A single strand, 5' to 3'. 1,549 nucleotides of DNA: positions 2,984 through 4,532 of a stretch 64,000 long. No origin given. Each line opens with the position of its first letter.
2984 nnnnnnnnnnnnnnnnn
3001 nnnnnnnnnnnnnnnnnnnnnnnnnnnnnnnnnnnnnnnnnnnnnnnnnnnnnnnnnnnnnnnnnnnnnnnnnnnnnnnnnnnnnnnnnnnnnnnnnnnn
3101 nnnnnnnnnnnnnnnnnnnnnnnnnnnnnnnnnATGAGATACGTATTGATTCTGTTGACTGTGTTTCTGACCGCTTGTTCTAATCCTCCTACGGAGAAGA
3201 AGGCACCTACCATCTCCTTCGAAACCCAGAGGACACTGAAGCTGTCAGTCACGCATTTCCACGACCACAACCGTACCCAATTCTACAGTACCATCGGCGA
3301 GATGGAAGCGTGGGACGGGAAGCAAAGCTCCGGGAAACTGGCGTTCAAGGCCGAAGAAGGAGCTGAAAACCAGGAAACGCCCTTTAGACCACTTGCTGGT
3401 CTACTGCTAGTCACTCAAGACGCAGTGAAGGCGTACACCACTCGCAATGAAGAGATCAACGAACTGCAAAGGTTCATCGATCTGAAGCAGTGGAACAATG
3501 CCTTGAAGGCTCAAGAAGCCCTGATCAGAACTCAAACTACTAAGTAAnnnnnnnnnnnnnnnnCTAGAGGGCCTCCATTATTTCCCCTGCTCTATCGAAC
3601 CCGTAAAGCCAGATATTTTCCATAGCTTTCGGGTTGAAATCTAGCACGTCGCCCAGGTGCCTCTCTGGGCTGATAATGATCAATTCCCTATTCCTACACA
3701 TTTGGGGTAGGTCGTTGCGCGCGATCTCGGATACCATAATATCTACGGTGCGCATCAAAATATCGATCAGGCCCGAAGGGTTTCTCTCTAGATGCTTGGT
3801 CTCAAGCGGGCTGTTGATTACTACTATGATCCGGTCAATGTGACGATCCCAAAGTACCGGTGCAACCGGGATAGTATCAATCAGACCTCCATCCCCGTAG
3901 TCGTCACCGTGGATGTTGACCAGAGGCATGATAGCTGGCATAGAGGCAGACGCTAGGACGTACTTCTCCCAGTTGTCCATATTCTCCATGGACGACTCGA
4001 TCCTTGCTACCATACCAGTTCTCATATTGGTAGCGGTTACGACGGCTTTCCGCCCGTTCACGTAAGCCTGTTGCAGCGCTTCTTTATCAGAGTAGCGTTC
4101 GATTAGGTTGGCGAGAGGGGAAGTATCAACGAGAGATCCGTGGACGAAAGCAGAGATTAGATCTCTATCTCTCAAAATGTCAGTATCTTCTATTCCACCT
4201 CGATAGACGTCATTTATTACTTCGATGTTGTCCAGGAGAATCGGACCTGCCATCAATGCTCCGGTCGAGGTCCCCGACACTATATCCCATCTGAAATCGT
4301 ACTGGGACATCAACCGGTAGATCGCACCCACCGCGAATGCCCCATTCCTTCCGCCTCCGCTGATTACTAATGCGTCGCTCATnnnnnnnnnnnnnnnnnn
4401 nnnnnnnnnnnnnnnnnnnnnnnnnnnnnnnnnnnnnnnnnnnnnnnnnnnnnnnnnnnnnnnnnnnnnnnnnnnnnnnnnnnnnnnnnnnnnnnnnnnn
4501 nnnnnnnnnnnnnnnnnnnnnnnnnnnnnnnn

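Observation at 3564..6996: Divergent patatin/lipoprotein and zinc-ribbon/lipoprotein/metacaspase modules around a palindromic operator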

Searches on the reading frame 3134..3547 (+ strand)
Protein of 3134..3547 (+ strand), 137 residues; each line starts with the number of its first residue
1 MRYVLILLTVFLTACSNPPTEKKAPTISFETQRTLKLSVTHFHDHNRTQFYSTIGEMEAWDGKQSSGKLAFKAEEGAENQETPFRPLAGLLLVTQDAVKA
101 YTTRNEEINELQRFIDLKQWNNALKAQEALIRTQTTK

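Call 3: search_protein_families(library=pfam, proteins=[window:3134-3547:+], max_evalue=0.1)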
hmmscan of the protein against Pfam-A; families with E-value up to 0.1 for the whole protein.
window:3134-3547:+ (137 aa): 0 families

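Call 7: search_protein_families(library=phrogs, proteins=[window:3134-3547:+], max_evalue=0.01)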
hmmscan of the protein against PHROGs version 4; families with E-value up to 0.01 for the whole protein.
window:3134-3547:+ (137 aa): 0 families

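Call 36: search_protein_families(library=padloc, proteins=[window:3134-3547:+], max_evalue=0.01)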
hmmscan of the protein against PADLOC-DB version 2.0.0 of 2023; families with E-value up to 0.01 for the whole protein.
window:3134-3547:+ (137 aa): 0 families

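Call 37: search_protein_families(library=ncbifam, proteins=[window:3134-3547:+], max_evalue=0.01)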
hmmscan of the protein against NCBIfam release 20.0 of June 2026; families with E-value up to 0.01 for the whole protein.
window:3134-3547:+ (137 aa): 1 family
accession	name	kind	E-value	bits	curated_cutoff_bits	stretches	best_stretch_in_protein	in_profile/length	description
TIGR03042.1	PS_II_psbQ_bact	equivalog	4.6e-05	23.3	106.9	0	3-44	7-47/142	photosystem II protein PsbQ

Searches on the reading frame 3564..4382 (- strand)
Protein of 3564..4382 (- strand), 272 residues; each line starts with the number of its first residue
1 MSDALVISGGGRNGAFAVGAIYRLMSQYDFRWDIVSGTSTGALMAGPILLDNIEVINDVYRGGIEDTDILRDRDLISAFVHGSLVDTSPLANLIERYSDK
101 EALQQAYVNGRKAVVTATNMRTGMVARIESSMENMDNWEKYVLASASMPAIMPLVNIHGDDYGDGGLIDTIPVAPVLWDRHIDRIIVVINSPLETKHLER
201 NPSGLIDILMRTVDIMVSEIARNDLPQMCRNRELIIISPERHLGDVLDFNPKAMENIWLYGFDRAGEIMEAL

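Call 3: search_protein_families(library=pfam, proteins=[window:3564-4382:-], max_evalue=0.1)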
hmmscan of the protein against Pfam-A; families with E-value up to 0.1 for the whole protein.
window:3564-4382:- (272 aa): 1 family
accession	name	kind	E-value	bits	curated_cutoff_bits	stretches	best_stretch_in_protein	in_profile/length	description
PF01734.28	Patatin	-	2.2e-21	77.4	27.7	1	5-176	1-190/191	Patatin-like phospholipase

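Call 7: search_protein_families(library=phrogs, proteins=[window:3564-4382:-], max_evalue=0.01)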
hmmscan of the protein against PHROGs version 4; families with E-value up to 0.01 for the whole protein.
window:3564-4382:- (272 aa): 0 families

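Call 9: find_related_loci(query=window:3564-4382:-, collection=viral_contigs, flank=10000)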
Query window:3564-4382:- (272 aa) in viral_contigs; peptide patterns used: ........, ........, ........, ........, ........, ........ (x = any residue, [..] = any of these).
11 stretches matched a pattern, but none encodes a relative of the query by tblastn (E <= 1e-3).

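Call 15: find_homologous_proteins(query=window:3564-4382:-)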
Query window:3564-4382:- (272 aa): 60 proteins with E <= 0.001 among 779 candidates.
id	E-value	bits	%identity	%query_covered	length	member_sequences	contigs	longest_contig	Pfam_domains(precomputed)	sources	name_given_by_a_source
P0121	4.2e-146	504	100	84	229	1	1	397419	PF01734.28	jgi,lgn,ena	-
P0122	5.0e-94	333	57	96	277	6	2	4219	PF01734.28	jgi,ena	-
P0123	3.7e-75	271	48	100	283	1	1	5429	PF01734.28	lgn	-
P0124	2.3e-71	259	60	76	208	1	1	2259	PF01734.28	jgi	-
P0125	2.7e-69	252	48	100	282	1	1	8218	PF01734.28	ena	-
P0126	7.5e-60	221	46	98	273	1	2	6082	PF01734.28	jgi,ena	-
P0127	3.5e-58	215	42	97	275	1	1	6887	PF01734.28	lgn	-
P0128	4.5e-55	205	43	99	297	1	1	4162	PF01734.28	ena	-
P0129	4.4e-54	202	60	57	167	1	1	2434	PF01734.28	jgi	-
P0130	2.5e-27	114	33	97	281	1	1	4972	PF01734.28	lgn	-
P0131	2.9e-27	114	32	99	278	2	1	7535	PF01734.28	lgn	-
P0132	4.1e-27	114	31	83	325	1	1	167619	PF01734.28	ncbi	-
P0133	5.3e-27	113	32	82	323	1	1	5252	PF01734.28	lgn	-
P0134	1.1e-26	112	29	98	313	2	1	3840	PF01734.28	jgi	jgi:predicted acylesterase/phospholipase RssA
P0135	2.0e-26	111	34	83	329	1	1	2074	PF01734.28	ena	-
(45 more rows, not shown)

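Call 16: find_encoding_contigs(protein=P0122, flank=5000, max_places=3)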
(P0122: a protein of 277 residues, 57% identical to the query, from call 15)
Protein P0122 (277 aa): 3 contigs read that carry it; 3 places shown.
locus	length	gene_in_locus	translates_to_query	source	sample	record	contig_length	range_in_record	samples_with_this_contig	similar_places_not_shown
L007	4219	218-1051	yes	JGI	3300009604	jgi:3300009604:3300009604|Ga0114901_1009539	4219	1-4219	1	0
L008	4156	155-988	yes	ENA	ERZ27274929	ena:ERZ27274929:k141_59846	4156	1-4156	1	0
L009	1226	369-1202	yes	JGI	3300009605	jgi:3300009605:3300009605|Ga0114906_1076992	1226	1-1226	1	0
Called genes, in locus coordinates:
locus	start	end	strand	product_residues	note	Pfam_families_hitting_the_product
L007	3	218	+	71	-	?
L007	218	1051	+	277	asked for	PF01734:Patatin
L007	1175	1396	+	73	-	-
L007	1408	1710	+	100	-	-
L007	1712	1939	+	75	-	-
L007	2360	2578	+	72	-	-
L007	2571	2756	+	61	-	-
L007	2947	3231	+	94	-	-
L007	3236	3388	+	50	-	-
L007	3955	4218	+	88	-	?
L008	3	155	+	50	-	?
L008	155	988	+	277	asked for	PF01734:Patatin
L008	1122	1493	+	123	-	-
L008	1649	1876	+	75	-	-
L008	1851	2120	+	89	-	-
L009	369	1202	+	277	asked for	PF01734:Patatin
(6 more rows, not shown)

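Call 17: find_encoding_contigs(protein=P0125, flank=8000, max_places=2)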
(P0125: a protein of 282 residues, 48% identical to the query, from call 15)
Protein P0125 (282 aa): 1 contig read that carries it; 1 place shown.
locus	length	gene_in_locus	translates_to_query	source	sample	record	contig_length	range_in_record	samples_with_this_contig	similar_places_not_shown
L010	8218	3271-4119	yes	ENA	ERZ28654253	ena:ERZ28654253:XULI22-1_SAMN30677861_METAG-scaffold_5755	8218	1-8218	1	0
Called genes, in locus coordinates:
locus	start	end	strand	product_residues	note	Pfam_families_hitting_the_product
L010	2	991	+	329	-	?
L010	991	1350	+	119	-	-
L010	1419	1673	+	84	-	-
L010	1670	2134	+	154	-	-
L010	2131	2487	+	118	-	PF00565:SNase (weak)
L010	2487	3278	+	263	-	PF00140:Sigma70_r1_2 (weak), PF04542:Sigma70_r2, PF04545:Sigma70_r4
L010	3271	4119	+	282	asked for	PF01734:Patatin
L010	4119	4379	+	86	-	-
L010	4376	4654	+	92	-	PF00216:Bac_DNA_binding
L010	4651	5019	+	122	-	-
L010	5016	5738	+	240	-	-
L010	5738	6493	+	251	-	-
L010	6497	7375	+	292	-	PF20691:TAGT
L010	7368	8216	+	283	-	?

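Call 18: find_encoding_contigs(protein=P0123, flank=6000, max_places=2)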
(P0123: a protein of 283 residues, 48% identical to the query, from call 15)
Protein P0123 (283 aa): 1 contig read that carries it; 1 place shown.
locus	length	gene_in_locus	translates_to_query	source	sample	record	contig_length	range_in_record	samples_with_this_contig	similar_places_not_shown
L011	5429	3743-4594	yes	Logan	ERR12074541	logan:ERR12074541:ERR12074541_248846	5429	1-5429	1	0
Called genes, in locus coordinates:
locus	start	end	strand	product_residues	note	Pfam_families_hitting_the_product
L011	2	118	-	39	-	?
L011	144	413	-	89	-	-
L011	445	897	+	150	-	-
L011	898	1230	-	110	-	-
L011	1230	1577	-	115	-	-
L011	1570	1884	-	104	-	-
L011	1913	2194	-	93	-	-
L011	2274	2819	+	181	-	PF13489:Methyltransf_23 (weak)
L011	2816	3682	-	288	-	PF00852:Glyco_transf_10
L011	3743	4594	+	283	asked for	PF01734:Patatin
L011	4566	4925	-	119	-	-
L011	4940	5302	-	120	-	-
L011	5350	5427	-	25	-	?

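Call 36: search_protein_families(library=padloc, proteins=[window:3564-4382:-], max_evalue=0.01)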
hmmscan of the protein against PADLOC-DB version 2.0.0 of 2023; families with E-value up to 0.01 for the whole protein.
window:3564-4382:- (272 aa): 3 families
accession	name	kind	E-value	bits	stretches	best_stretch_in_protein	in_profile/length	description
PDLC00758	Effector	-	6.5e-10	36.8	1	5-168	9-184/331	Phospholipase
PDLC00757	Effector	-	4.4e-06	24.3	1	5-173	13-194/331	Phospholipase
PDLC00755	Effector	-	0.0015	15.7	1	5-64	14-78/311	Phospholipase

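Call 37: search_protein_families(library=ncbifam, proteins=[window:3564-4382:-], max_evalue=0.01)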
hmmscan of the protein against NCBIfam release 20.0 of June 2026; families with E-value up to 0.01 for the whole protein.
window:3564-4382:- (272 aa): 4 families
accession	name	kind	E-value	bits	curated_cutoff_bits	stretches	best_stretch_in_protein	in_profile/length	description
NF041079.1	CBASS_lipase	equivalog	1e-06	28.3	200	1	4-172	3-180/317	CBASS cGAMP-activated phospholipase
NF007623.0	PRK10279.1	equivalog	1.9e-06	27.3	272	1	8-174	11-165/301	patatin-like phospholipase RssA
NF043045.1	T4SS_VpdC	equivalog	3e-06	25.6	1000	1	110-173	440-503/880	Dot/Icm T4SS effector VpdC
NF053870.1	DS2_1_antiphage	equivalog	0.0083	15.5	400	0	5-64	3-67/299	anti-phage phospholipase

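Call 40: search_dna_similar(query=window:3564-4382:-, collection=phages, mode=protein, max_rows=30)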
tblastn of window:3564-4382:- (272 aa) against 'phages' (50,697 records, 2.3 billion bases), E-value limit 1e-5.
Records with a match: 5; places in all: 5; records where one place covers at least 80% of the query: 3.
Best place of each record, by identity: <60% 5.
By first word of the organism name: Bacteriophage 3; Rhodothermus 1; Listeria 1.
By host as written in the record: - 3; Rhodothermus marinus 1; Listeria monocytogenes 1.
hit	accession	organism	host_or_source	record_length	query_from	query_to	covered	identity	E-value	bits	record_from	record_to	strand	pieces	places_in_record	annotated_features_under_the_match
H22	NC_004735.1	Rhodothermus phage RM378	Rhodothermus marinus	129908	8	261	93%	26.5%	6e-9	62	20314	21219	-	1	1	hypothetical protein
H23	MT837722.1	Bacteriophage sp.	human fecal samples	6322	4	244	89%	27.7%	2e-10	66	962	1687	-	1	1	record has no annotation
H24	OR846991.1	Listeria phage LM 4-11-1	Listeria monocytogenes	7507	4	244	89%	22.9%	1e-7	58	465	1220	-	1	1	record has no annotation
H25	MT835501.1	Bacteriophage sp.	human fecal samples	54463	4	193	70%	23.0%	4e-6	54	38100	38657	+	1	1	record has no annotation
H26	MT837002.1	Bacteriophage sp.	human fecal samples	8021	4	173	63%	24.7%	8e-9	62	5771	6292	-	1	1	record has no annotation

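Call 47: search_solved_structures(query=window:3564-4382:-, max_evalue=0.001, show_alignments=1)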
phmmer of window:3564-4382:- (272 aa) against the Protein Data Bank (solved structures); distinct sequences matched with E-value up to 0.001: 1.
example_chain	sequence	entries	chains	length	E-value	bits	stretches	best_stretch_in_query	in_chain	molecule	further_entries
5fqu_A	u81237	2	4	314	1.1e-06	31.8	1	140-226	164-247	PATATIN-LIKE PROTEIN, PLPD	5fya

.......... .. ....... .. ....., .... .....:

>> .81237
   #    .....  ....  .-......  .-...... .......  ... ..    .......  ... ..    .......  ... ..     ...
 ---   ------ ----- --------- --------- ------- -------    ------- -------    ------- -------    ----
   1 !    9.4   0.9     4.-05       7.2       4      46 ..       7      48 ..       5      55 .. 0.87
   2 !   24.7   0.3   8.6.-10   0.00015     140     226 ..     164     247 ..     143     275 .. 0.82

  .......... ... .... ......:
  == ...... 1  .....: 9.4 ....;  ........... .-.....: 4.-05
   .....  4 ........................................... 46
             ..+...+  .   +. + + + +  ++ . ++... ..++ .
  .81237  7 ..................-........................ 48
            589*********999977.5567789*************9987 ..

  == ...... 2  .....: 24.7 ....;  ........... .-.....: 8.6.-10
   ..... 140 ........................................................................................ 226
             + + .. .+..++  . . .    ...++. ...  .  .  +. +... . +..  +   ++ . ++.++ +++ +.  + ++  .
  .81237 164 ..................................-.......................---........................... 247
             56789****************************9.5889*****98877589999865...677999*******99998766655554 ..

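Call 49: find_related_loci(query=A2, collection=metagenome_contigs, flank=10000)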
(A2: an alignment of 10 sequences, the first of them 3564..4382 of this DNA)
Query A2 (272 aa) in metagenome_contigs; peptide patterns used: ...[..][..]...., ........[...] (x = any residue, [..] = any of these).
599 stretches matched a pattern (row limit reached: there are more); 50 encode a relative of the query (tblastn E <= 1e-3); 49 distinct loci.
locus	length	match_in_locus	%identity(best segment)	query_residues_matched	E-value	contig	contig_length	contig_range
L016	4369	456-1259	58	4-270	2e-101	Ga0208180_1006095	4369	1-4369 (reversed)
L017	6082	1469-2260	46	6-271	2e-65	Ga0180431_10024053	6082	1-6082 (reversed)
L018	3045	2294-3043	38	4-252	2e-49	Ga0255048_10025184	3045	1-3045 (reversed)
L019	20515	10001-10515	56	4-269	2e-43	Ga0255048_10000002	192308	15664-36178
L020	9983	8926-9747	31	1-270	1e-32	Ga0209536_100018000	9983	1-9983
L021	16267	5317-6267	27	1-263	2e-31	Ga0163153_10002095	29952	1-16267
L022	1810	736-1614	31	4-269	6e-30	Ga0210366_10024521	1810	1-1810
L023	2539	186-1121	30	1-271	2e-28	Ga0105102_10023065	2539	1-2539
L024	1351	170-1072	28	1-272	1e-28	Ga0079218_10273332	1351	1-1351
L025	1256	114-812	31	4-225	6e-27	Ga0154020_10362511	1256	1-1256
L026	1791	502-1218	33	5-225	2e-25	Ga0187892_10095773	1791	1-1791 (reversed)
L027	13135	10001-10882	28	5-270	4e-24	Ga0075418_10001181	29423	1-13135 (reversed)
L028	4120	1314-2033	31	1-225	6e-24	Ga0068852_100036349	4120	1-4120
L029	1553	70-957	27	5-271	5e-24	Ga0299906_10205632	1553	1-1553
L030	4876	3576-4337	26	5-240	5e-23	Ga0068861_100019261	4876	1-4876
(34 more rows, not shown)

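Call 89: find_related_loci(query=A2, collection=genome_contigs, flank=6000)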
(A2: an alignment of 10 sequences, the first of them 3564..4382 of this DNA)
Query A2 (272 aa) in genome_contigs; peptide patterns used: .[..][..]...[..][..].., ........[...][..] (x = any residue, [..] = any of these).
600 stretches matched a pattern (row limit reached: there are more); 324 encode a relative of the query (tblastn E <= 1e-3); the best 80 are kept; 80 distinct loci.
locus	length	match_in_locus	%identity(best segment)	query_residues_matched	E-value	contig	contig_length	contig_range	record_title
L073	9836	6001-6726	31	4-225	1e-30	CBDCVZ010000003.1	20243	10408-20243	MAG: Saprospiraceae bacterium isolate 921b2152-6f96-47fe-8f54-a73ed45dd7d4 genome assembly, contig: contig_3, whole geno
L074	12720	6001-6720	30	4-243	4e-26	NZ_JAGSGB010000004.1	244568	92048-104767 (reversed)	Pacificimonas aurantium strain DSM 107782 4, whole genome shotgun sequence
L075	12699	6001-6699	31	4-225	1e-25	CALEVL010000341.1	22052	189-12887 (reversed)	MAG TPA_asm: uncultured Ignavibacteria bacterium isolate SRR5576004_bin.128_CONCOCT_v1.1_MAG genome assembly, contig: ER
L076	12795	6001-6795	30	3-243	1e-25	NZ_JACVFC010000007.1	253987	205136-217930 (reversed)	Chitinophaga qingshengii strain JCM 30026 7, whole genome shotgun sequence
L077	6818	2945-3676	30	4-230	7e-24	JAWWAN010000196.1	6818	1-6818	MAG: Rhodothermales bacterium isolate HN15.bin.4 k141_1679110_length_6818_cov_10.0000, whole genome shotgun sequence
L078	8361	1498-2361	29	5-265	2e-23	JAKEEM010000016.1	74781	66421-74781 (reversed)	MAG: Chlorobiota bacterium isolate PMV_1.34 PMV_1.34.k101_240391, whole genome shotgun sequence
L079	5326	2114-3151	26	2-270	5e-23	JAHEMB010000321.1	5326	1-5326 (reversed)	MAG: Rhodothermaceae bacterium isolate Ww644 NODE_65501_length_5326_cov_2.409030, whole genome shotgun sequence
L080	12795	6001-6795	29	3-243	4e-23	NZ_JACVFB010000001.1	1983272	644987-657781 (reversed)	Chitinophaga varians strain KACC 19415 1, whole genome shotgun sequence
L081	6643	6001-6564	33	3-173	2e-22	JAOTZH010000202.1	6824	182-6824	MAG: Gemmatimonadota bacterium isolate 21_Jan_SF_Bin74 21_Jan_SF_Bin74_scaffold_10952_c1, whole genome shotgun sequence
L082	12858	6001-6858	26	4-265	7e-22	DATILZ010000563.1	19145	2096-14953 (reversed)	MAG TPA_asm: Hanamia sp. isolate SMAG_U15757 k141_238772, whole genome shotgun sequence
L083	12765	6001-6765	30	4-225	2e-21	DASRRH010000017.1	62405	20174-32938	MAG TPA_asm: Planctomycetota bacterium isolate SMAG_U4581 k141_975988, whole genome shotgun sequence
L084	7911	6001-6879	26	5-269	1e-22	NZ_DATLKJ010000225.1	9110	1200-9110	MAG: Chitinophaga sp. isolate SMAG_U13719 k141_47076, whole genome shotgun sequence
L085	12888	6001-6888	27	5-271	3e-20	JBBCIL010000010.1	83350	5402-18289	MAG: Bacteroidota bacterium isolate S7_metab_bin.52 s1894.ctg001903l, whole genome shotgun sequence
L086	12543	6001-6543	31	4-172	2e-19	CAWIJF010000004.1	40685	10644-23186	MAG: uncultured Ignavibacteria bacterium isolate MFD04944.bin.2.51 genome assembly, contig: contig_35364, whole genome s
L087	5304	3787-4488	25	4-225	6e-19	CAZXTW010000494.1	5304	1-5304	MAG TPA_asm: uncultured Roseivirgaceae bacterium isolate SRP135972_co2_271 genome assembly, contig: NODE_26565_length_53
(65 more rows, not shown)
